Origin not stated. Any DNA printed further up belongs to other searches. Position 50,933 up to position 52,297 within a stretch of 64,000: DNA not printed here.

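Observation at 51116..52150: YchF paralog with degenerate nucleotide-binding motifs (a candidate pseudo-GTPase)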

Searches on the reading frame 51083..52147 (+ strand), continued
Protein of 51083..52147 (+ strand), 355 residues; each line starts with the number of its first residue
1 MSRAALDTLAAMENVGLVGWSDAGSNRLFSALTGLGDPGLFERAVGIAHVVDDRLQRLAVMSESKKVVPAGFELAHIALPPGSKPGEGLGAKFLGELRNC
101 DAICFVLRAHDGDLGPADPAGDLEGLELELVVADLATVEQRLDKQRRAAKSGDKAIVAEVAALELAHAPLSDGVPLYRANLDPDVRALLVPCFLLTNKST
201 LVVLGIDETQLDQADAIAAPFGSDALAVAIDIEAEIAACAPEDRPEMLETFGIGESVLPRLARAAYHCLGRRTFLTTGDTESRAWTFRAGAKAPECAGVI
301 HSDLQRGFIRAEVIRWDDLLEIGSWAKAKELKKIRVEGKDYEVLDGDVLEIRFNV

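Call 20: find_homologous_proteins(query=P0122, max_evalue=1e-30)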
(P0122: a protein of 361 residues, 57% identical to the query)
Query P0122 (361 aa): 7968 proteins with E <= 1e-30 among 8000 candidates; the best 120 are listed.
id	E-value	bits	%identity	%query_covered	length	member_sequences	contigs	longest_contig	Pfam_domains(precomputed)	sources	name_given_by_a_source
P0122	3.7e-227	771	100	100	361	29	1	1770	PF01926.30,PF02421.25,PF06071.20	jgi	jgi:ribosome-binding ATPase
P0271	8.5e-215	730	94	100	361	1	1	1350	PF01926.30,PF02421.25,PF06071.20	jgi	jgi:GTP-binding protein YchF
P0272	6.9e-206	701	89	100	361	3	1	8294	PF01926.30,PF02421.25,PF06071.20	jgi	jgi:GTP-binding protein YchF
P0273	8.8e-205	697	90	100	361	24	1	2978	PF01926.30,PF02421.25,PF06071.20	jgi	jgi:GTP-binding protein YchF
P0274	3.1e-202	689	88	100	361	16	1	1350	PF01926.30,PF02421.25,PF06071.20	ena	-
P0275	4.6e-202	689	88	100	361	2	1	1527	PF01926.30,PF02421.25,PF06071.20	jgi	jgi:GTP-binding protein YchF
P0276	7.2e-200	681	87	100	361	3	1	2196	PF01926.30,PF02421.25,PF06071.20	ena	-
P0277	1.8e-199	680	89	100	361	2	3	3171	PF01926.30,PF02421.25,PF06071.20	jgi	jgi:ribosome-binding ATPase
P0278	6.8e-198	675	86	100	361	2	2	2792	PF01926.30,PF02421.25,PF06071.20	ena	-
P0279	1.0e-190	651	83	100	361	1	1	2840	PF01926.30,PF02421.25,PF06071.20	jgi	jgi:GTP-binding protein YchF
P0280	2.3e-189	647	84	100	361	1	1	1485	PF01926.30,PF02421.25,PF06071.20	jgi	jgi:GTP-binding protein YchF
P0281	3.9e-189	646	82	100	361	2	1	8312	PF01926.30,PF02421.25,PF06071.20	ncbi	ncbi:redox-regulated ATPase YchF [soil metagenome]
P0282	1.8e-183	627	81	100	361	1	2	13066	PF01926.30,PF02421.25,PF06071.20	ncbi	-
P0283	5.0e-183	626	79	100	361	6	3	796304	PF01926.30,PF02421.25,PF06071.20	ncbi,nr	ncbi:MAG: redox-regulated ATPase YchF [Actinobacteria bacterium]|nr:redox-regulated ATPase YchF [Act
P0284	1.2e-181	621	80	100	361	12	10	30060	PF01926.30,PF02421.25,PF06071.20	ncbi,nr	ncbi:MAG: redox-regulated ATPase YchF [Actinomycetota bacterium]|nr:redox-regulated ATPase YchF [Act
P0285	1.7e-181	621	79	100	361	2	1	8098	PF01926.30,PF02421.25,PF06071.20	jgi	jgi:GTP-binding protein YchF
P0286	2.3e-181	620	80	100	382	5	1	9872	PF01926.30,PF02421.25,PF06071.20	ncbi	-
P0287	2.9e-181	620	80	100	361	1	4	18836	PF01926.30,PF02421.25,PF06071.20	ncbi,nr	ncbi:MAG: redox-regulated ATPase YchF [Actinomycetota bacterium]|nr:redox-regulated ATPase YchF [Act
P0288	1.4e-180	618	80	100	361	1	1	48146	PF01926.30,PF02421.25,PF06071.20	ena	-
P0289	1.0e-179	615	80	100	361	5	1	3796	PF01926.30,PF02421.25,PF06071.20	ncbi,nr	ncbi:MAG: redox-regulated ATPase YchF [Actinomycetota bacterium]|nr:redox-regulated ATPase YchF [Act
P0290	2.7e-179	614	79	100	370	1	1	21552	PF01926.30,PF02421.25,PF06071.20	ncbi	ncbi:MAG: redox-regulated ATPase YchF [Acidimicrobiales bacterium]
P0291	4.6e-179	613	78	100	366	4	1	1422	PF01926.30,PF06071.20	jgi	-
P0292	7.4e-179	612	79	100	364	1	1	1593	PF01926.30,PF06071.20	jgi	jgi:GTP-binding protein YchF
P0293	9.7e-179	612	78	100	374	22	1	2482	PF01926.30,PF02421.25,PF06071.20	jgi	-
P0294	1.5e-178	611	78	100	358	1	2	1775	PF01926.30,PF02421.25,PF06071.20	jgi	jgi:ribosome-binding ATPase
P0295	1.4e-177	608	78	100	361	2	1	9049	PF01926.30,PF02421.25,PF06071.20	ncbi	ncbi:redox-regulated ATPase YchF [soil metagenome]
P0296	2.8e-177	607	78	100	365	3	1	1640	PF01926.30,PF02421.25,PF06071.20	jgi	-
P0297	3.1e-177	607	79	100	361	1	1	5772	PF01926.30,PF02421.25,PF06071.20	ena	-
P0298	5.8e-177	606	78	100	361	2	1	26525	PF01926.30,PF02421.25,PF06071.20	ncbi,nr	ncbi:MAG TPA: redox-regulated ATPase YchF [Acidimicrobiales bacterium]|nr:redox-regulated ATPase Ych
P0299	1.6e-176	605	78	100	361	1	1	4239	PF01926.30,PF02421.25,PF06071.20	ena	-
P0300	2.6e-176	604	76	100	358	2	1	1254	PF01926.30,PF02421.25,PF06071.20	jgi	jgi:GTP-binding protein YchF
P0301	2.8e-176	604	77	100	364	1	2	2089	PF01926.30,PF06071.20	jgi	jgi:GTP-binding protein YchF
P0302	1.2e-173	595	77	100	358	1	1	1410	PF01926.30,PF02421.25,PF06071.20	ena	-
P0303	3.0e-173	594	76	100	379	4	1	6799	PF01926.30,PF02421.25,PF06071.20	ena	-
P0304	2.1e-172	591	75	100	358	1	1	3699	PF01926.30,PF06071.20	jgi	jgi:GTP-binding protein YchF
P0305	5.0e-172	590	76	100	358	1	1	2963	PF01926.30,PF02421.25,PF06071.20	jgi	jgi:GTP-binding protein YchF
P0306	6.2e-172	589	76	100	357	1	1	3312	PF01926.30,PF06071.20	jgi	-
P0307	1.1e-171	589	75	100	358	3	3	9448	PF01926.30,PF02421.25,PF06071.20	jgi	jgi:ribosome-binding ATPase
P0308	6.8e-171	586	76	100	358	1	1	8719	PF01926.30,PF02421.25,PF06071.20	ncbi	-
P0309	1.5e-170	585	76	100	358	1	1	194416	PF01926.30,PF02421.25,PF06071.20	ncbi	-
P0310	7.6e-170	583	76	100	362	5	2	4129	PF01926.30,PF02421.25,PF06071.20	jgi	jgi:ribosome-binding ATPase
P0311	1.9e-169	581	76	100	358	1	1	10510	PF01926.30,PF02421.25,PF06071.20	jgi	jgi:hypothetical protein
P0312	3.1e-169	581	75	100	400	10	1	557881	PF01926.30,PF06071.20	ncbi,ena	-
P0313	1.9e-168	578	74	100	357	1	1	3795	PF01926.30,PF06071.20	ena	-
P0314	4.4e-168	577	70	100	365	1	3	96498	PF01926.30,PF06071.20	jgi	jgi:hypothetical protein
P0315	2.5e-167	574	73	100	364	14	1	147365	PF01926.30,PF06071.20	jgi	jgi:GTP-binding protein YchF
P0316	3.1e-167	574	73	100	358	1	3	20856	PF01926.30,PF06071.20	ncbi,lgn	ncbi:MAG: redox-regulated ATPase YchF [Acidimicrobiia bacterium]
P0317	3.6e-167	574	73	100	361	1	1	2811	PF01926.30,PF06071.20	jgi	jgi:GTP-binding protein YchF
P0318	4.6e-167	573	73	100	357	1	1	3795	PF01926.30,PF06071.20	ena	-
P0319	4.9e-167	573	73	100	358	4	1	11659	PF01926.30,PF02421.25,PF06071.20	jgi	jgi:GTP-binding protein YchF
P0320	6.9e-167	573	73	100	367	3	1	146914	PF01926.30,PF06071.20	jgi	jgi:GTP-binding protein YchF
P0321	7.2e-167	573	73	100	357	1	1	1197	PF01926.30,PF06071.20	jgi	jgi:ribosome-binding ATPase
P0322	1.1e-166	572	72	100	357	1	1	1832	PF01926.30,PF06071.20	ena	-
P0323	1.3e-166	572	74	100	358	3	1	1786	PF01926.30,PF06071.20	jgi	jgi:hypothetical protein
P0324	1.9e-166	571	73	100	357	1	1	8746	PF01926.30,PF06071.20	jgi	jgi:ribosome-binding ATPase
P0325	2.7e-166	571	73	100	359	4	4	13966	PF01926.30,PF02421.25,PF06071.20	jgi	jgi:GTP-binding protein YchF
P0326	3.5e-166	571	73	100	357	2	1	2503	PF01926.30,PF06071.20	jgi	-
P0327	4.3e-166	570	73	100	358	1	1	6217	PF01926.30,PF06071.20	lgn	-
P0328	7.1e-166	570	73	100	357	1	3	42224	PF01926.30,PF06071.20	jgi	jgi:GTP-binding protein YchF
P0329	1.1e-165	569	72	100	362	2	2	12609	PF01926.30,PF06071.20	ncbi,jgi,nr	ncbi:MAG: redox-regulated ATPase YchF [Acidobacteria bacterium]|nr:redox-regulated ATPase YchF [Acid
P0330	1.9e-165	568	73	100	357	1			PF01926.30,PF06071.20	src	-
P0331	1.9e-165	568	71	100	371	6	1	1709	PF01926.30,PF06071.20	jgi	jgi:ribosome-binding ATPase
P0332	2.3e-165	568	74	100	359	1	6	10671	PF01926.30,PF06071.20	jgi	jgi:ribosome-binding ATPase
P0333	2.8e-165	568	73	100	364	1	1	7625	PF01926.30,PF02421.25,PF06071.20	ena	-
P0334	3.7e-165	567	72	100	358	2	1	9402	PF01926.30,PF06071.20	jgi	jgi:GTP-binding protein YchF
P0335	4.8e-165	567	73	100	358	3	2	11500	PF01926.30,PF06071.20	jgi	jgi:hypothetical protein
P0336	5.1e-165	567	73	100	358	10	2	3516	PF01926.30,PF02421.25,PF06071.20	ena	-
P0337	5.4e-165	567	73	100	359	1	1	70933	PF01926.30,PF06071.20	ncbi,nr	ncbi:MAG TPA: redox-regulated ATPase YchF [Acidimicrobiales bacterium]|nr:redox-regulated ATPase Ych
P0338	6.6e-165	566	71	100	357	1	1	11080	PF01926.30,PF06071.20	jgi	jgi:GTP-binding protein YchF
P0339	8.9e-165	566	73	100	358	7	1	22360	PF01926.30,PF02421.25,PF06071.20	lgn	-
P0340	1.3e-164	565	71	100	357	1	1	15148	PF01926.30,PF06071.20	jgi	jgi:GTP-binding protein YchF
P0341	2.3e-164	565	72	100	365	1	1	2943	PF01926.30,PF06071.20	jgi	jgi:GTP-binding protein YchF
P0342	2.4e-164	565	72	100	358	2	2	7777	PF01926.30,PF06071.20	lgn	-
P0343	2.7e-164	564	72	100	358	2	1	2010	PF01926.30,PF06071.20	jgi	jgi:GTP-binding protein YchF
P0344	8.7e-164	563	71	100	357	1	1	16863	PF01926.30,PF06071.20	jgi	jgi:hypothetical protein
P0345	1.2e-163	562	73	100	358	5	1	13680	PF01926.30,PF02421.25,PF06071.20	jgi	-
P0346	1.2e-163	562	72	100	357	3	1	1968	PF01926.30,PF06071.20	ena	-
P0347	1.7e-163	562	73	100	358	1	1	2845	PF01926.30,PF02421.25,PF06071.20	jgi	-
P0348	1.9e-163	562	72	100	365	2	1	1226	PF01926.30,PF06071.20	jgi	jgi:GTP-binding protein YchF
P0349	2.5e-163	561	72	100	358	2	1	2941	PF01926.30,PF06071.20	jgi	jgi:GTP-binding protein YchF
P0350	2.6e-163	561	72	100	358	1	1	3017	PF01926.30,PF02421.25,PF06071.20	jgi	jgi:ribosome-binding ATPase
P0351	2.7e-163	561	72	100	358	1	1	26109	PF01926.30,PF02421.25,PF06071.20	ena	-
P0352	3.2e-163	561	73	100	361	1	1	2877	PF01926.30,PF06071.20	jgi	-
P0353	3.5e-163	561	71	100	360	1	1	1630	PF01926.30,PF02421.25,PF06071.20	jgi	jgi:ribosome-binding ATPase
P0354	3.5e-163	561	72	100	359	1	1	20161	PF01926.30,PF06071.20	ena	-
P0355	5.1e-163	560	72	100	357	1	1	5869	PF01926.30,PF06071.20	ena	-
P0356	6.6e-163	560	72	100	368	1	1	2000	PF01926.30,PF02421.25,PF06071.20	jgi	jgi:GTP-binding protein YchF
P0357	1.2e-162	559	72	100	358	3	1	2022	PF01926.30,PF06071.20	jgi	jgi:GTP-binding protein YchF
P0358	1.6e-162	559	72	100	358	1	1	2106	PF01926.30,PF02421.25,PF06071.20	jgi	jgi:GTP-binding protein YchF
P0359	2.6e-162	558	71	100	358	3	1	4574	PF01926.30,PF02421.25,PF06071.20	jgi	jgi:GTP-binding protein YchF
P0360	4.4e-162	557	72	100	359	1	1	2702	PF01926.30,PF06071.20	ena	-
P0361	4.6e-162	557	72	100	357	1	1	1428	PF01926.30,PF06071.20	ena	-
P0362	5.6e-162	557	70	100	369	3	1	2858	PF01926.30,PF06071.20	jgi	jgi:ribosome-binding ATPase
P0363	8.2e-162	556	72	100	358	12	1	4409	PF01926.30,PF06071.20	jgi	jgi:GTP-binding protein YchF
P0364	1.2e-161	556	71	100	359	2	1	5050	PF01926.30,PF06071.20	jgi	jgi:ribosome-binding ATPase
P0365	1.2e-161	556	71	100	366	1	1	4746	PF01926.30,PF06071.20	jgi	jgi:GTP-binding protein YchF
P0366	5.1e-161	554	71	100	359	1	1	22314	PF01926.30,PF06071.20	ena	-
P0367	5.3e-161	554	71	100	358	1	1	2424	PF01926.30,PF06071.20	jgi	jgi:GTP-binding protein YchF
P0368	6.2e-161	553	71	100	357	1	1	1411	PF01926.30,PF06071.20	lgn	-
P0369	2.7e-160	551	71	100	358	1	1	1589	PF01926.30,PF06071.20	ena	-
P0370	3.3e-160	551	72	100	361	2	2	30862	PF01926.30,PF06071.20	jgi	-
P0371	3.4e-160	551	72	100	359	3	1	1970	PF01926.30,PF06071.20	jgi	jgi:GTP-binding protein YchF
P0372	6.6e-160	550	70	100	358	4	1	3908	PF01926.30,PF06071.20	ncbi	-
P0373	7.2e-160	550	70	100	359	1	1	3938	PF01926.30,PF06071.20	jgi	jgi:ribosome-binding ATPase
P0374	7.4e-160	550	70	100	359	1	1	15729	PF01926.30,PF06071.20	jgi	jgi:GTP-binding protein YchF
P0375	8.3e-160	550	70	100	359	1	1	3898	PF01926.30,PF06071.20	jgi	jgi:hypothetical protein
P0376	9.2e-160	549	71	100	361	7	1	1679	PF01926.30,PF02421.25,PF06071.20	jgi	jgi:ribosome-binding ATPase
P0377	1.5e-159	549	71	100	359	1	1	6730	PF01926.30,PF06071.20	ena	-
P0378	3.0e-159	548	70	100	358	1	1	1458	PF01926.30,PF06071.20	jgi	jgi:GTP-binding protein YchF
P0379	4.0e-159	547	70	100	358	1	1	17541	PF01926.30,PF06071.20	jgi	jgi:GTP-binding protein YchF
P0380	4.5e-159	547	70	100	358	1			PF01926.30,PF06071.20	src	-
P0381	6.8e-159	547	70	100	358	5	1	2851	PF01926.30,PF06071.20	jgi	jgi:GTP-binding protein YchF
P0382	7.7e-159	546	71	100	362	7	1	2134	PF01926.30,PF06071.20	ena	-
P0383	8.8e-159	546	71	100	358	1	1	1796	PF01926.30,PF02421.25,PF06071.20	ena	-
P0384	9.5e-159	546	71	100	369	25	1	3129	PF01926.30,PF06071.20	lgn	-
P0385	1.3e-158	546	70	100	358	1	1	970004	PF01926.30,PF06071.20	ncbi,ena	-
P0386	2.2e-158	545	70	100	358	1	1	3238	PF01926.30,PF06071.20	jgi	jgi:GTP-binding protein YchF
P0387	2.5e-158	545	70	100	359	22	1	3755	PF01926.30,PF06071.20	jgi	jgi:GTP-binding protein YchF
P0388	4.0e-158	544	72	100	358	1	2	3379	PF01926.30,PF06071.20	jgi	jgi:GTP-binding protein YchF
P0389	4.2e-158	544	70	100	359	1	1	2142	PF01926.30,PF06071.20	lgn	-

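Call 21: find_encoding_contigs(protein=P0283, flank=10000, max_places=2)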
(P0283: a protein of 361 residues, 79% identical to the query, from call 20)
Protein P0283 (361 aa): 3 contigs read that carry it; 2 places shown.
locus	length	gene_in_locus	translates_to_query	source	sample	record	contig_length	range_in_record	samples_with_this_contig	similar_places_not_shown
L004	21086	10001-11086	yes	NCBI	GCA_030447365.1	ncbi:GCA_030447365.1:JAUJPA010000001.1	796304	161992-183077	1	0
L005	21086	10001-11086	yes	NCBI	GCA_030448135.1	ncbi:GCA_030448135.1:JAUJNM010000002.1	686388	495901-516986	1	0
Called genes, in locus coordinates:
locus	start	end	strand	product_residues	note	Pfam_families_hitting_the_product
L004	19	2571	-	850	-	PF17900:Peptidase_M1_N, PF01433:Peptidase_M1, PF11838:ERAP1_C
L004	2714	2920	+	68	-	-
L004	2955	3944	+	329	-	PF00294:PfkB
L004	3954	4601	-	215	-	-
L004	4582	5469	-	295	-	PF13472:Lipase_GDSL_2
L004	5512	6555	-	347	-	PF21338:Top1B_N_bact, PF01028:Topoisom_I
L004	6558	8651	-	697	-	PF02897:Peptidase_S9_N, PF00326:Peptidase_S9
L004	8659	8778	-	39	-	-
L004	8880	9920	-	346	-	PF14716:HHH_8, PF02811:PHP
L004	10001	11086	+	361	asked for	PF01926:MMR_HSR1, PF02421:FeoB_N (weak), PF06071:YchF-GTPase_C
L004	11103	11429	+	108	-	PF02643:DUF192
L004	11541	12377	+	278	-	PF00590:TP_methylase, PF23016:RsmI_C (weak)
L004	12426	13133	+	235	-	-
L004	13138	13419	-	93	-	-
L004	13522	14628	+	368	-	PF02646:RmuC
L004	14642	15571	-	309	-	PF00140:Sigma70_r1_2, PF04542:Sigma70_r2, PF04539:Sigma70_r3, PF04545:Sigma70_r4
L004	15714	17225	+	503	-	PF00133:tRNA-synt_1, PF01406:tRNA-synt_1e (faint), PF09334:tRNA-synt_1g, PF00133:tRNA-synt_1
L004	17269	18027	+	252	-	PF01026:TatD_DNase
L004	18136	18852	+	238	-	PF03330:DPBB_1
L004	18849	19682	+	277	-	PF00398:RrnaAD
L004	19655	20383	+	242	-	PF00288:GHMP_kinases_N (weak)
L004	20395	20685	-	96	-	PF08213:COX24_C (weak)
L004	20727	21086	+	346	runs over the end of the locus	PF00483:NTP_transferase, PF12804:NTP_transf_3, PF00132:Hexapep (faint)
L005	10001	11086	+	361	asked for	PF01926:MMR_HSR1, PF02421:FeoB_N (weak), PF06071:YchF-GTPase_C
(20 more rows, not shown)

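Call 22: find_encoding_contigs(protein=P0385, flank=10000, max_places=2)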
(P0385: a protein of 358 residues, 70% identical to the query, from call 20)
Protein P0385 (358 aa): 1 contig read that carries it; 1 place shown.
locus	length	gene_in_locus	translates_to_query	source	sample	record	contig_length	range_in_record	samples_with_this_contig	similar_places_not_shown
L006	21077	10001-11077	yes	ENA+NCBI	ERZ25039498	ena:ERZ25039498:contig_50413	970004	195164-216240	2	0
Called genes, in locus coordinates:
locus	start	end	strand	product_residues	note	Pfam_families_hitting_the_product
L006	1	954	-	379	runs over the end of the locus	PF00149:Metallophos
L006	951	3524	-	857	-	PF17900:Peptidase_M1_N, PF01433:Peptidase_M1, PF11838:ERAP1_C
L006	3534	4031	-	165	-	PF08768:THAP4_heme-bd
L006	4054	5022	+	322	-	PF00294:PfkB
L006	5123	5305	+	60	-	PF10262:Rdx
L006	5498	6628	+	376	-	PF05977:MFS_3, PF07690:MFS_1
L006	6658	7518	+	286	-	PF03476:MOSC_N, PF03473:MOSC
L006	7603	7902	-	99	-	PF00378:ECH_1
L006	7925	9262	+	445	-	PF03009:GDPD, PF13653:GDPD_2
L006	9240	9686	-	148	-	-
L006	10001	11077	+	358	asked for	PF01926:MMR_HSR1, PF06071:YchF-GTPase_C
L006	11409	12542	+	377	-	PF00590:TP_methylase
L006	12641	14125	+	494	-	PF09334:tRNA-synt_1g, PF00133:tRNA-synt_1 (weak)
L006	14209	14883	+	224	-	PF01026:TatD_DNase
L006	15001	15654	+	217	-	-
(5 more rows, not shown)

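Call 42: predict_structure(alignment_id=A2)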
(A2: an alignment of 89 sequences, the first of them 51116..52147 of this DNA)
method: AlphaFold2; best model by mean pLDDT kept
length: 344 residues; sequences in the alignment: 89
mean_pLDDT: 93.1   pTM: 0.89
mean pLDDT of the five models: 93.1, 92.2, 92.1, 88.8, 85.5
residues with pLDDT >= 90: 283; 70-90: 53; 50-70: 7; < 50: 1
segments of 3 or more residues with pLDDT < 50: none
pLDDT, mean of each block of 10 residues (from residue 1): 91 95 92 95 97 96 92 78 94 97 92 95 97 94 96 98 96 96 97 97 97 96 96 96 94 95 95 91 69 85 97 96 91 91 66
secondary structure, 60 per line:
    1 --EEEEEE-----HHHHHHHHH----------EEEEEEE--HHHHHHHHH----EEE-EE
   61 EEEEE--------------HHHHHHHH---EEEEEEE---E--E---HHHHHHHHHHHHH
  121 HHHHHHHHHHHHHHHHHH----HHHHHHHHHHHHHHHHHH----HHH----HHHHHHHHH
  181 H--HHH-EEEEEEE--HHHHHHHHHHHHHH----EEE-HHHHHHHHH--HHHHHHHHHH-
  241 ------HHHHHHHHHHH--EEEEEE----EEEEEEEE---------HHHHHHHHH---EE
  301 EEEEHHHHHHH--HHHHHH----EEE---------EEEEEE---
elements in order: E3-8 H14-22 E33-39 H42-50 E55-57 E59-65 H80-87 E91-97 H108-138 H143-160 H172-181 E188-194 H197-210 E215-217 H219-227 H230-239 H247-257 E260-265 E270-277 H287-295 E299-304 H305-311 H314-319 E324-326 E336-341

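Call 44: find_encoding_contigs(protein=P0003, flank=10000, max_places=2)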
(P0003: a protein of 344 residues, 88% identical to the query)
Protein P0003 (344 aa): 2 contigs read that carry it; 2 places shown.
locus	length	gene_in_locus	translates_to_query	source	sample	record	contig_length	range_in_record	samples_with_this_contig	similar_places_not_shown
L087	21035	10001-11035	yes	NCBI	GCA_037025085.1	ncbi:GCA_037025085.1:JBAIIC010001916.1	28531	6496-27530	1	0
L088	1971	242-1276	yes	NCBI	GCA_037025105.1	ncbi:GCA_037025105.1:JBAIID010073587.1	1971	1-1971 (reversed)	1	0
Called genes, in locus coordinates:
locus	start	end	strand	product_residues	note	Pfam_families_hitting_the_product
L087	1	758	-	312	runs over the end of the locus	PF00266:Aminotran_5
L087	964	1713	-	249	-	PF01292:Ni_hydr_CYTB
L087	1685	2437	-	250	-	PF00174:Oxidored_molyb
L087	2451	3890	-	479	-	PF03007:WS_DGAT_cat, PF06974:WS_DGAT_C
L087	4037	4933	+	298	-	PF00561:Abhydrolase_1, PF12146:Hydrolase_4, PF12697:Abhydrolase_6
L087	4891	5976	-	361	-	PF04909:Amidohydro_2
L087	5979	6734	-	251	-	PF00106:adh_short, PF08659:KR, PF13561:adh_short_C2, PF23441:SDR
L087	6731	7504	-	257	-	PF00106:adh_short, PF08659:KR, PF13561:adh_short_C2, PF23441:SDR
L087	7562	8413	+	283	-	PF13622:4HBT_3, PF20789:4HBT_3C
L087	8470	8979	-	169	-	-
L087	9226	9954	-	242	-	PF13493:DUF4118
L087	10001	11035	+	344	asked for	PF06071:YchF-GTPase_C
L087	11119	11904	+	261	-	PF13493:DUF4118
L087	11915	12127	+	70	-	-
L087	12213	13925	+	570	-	PF03814:KdpA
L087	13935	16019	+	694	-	PF00122:E1-E2_ATPase, PF00702:Hydrolase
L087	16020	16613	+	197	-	PF02669:KdpC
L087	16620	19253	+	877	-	PF02702:KdpD, PF00582:Usp, PF13493:DUF4118, PF00512:HisKA, PF02518:HATPase_c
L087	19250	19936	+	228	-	PF00072:Response_reg, PF00486:Trans_reg_C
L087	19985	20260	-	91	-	-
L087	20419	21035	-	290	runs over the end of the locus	PF01975:SurE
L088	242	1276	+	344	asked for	PF06071:YchF-GTPase_C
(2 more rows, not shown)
